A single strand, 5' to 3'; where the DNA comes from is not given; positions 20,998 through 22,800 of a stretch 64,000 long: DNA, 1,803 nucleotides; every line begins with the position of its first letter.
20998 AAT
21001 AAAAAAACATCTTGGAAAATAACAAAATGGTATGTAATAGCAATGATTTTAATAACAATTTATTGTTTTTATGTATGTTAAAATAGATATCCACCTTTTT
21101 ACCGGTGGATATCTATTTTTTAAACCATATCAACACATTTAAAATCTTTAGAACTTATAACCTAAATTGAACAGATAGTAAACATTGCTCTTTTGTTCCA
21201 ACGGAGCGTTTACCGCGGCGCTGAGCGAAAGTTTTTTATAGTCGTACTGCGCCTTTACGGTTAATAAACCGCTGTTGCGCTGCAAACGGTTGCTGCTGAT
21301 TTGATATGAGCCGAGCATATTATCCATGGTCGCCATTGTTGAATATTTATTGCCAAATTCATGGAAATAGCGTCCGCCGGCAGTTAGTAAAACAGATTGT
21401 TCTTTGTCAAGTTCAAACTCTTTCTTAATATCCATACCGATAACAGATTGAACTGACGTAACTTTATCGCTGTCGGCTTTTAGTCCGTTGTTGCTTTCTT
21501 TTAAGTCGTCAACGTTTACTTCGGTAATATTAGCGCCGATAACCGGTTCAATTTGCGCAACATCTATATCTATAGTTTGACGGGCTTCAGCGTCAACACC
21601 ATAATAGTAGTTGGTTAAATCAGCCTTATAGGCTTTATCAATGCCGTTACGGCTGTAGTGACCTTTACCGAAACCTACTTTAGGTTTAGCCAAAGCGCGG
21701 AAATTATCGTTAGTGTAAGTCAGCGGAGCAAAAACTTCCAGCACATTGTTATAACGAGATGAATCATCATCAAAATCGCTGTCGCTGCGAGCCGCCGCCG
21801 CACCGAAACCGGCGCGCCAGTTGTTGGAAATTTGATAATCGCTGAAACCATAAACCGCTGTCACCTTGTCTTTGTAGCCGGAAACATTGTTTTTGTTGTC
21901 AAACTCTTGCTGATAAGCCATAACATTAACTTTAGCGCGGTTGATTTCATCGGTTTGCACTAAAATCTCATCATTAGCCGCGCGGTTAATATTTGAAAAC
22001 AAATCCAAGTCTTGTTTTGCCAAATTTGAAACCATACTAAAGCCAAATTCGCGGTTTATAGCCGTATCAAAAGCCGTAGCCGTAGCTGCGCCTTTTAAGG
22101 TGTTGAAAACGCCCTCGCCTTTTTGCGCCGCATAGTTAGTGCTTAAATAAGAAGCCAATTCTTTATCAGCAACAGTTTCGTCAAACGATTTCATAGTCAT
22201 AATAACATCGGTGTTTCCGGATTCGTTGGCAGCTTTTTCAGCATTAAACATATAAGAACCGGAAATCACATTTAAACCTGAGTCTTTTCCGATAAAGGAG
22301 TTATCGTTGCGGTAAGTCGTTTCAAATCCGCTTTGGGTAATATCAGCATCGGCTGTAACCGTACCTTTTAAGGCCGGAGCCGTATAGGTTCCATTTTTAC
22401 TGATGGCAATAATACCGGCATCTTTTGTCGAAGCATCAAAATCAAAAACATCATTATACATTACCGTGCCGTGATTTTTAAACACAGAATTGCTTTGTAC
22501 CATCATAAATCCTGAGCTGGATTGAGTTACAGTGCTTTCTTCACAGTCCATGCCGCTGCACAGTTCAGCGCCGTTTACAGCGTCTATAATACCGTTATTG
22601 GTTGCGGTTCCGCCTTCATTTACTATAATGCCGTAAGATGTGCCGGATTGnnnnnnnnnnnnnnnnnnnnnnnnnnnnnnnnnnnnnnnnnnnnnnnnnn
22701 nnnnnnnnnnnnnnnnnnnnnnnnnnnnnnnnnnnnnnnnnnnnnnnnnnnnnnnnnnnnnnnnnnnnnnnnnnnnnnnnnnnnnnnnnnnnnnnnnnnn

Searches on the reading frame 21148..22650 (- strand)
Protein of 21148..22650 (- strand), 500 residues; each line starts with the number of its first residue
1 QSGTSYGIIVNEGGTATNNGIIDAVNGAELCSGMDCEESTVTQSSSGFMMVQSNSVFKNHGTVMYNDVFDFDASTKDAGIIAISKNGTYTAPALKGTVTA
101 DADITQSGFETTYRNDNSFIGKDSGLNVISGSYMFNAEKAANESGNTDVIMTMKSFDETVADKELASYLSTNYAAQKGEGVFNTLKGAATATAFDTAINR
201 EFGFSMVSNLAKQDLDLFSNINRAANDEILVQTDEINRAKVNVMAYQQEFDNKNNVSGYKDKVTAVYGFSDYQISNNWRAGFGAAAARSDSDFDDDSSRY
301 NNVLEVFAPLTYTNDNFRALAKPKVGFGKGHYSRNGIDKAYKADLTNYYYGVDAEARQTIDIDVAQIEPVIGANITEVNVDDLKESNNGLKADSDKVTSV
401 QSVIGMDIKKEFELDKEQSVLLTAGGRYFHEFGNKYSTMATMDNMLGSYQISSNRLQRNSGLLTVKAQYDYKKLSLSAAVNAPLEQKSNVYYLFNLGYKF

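Call 70: search_protein_families(library=pfam, proteins=[window:21148-22650:-], max_evalue=0.001)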
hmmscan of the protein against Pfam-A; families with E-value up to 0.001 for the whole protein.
window:21148-22650:- (500 aa): 2 families
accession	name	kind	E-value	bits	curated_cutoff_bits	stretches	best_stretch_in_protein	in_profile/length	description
PF03797.25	Autotransporter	-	1.7e-26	94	26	1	241-480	3-254/255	Autotransporter beta-domain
PF25783.1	BigA_beta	-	1.2e-05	25.4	24.3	1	89-153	14-82/84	BigA beta sandwich domain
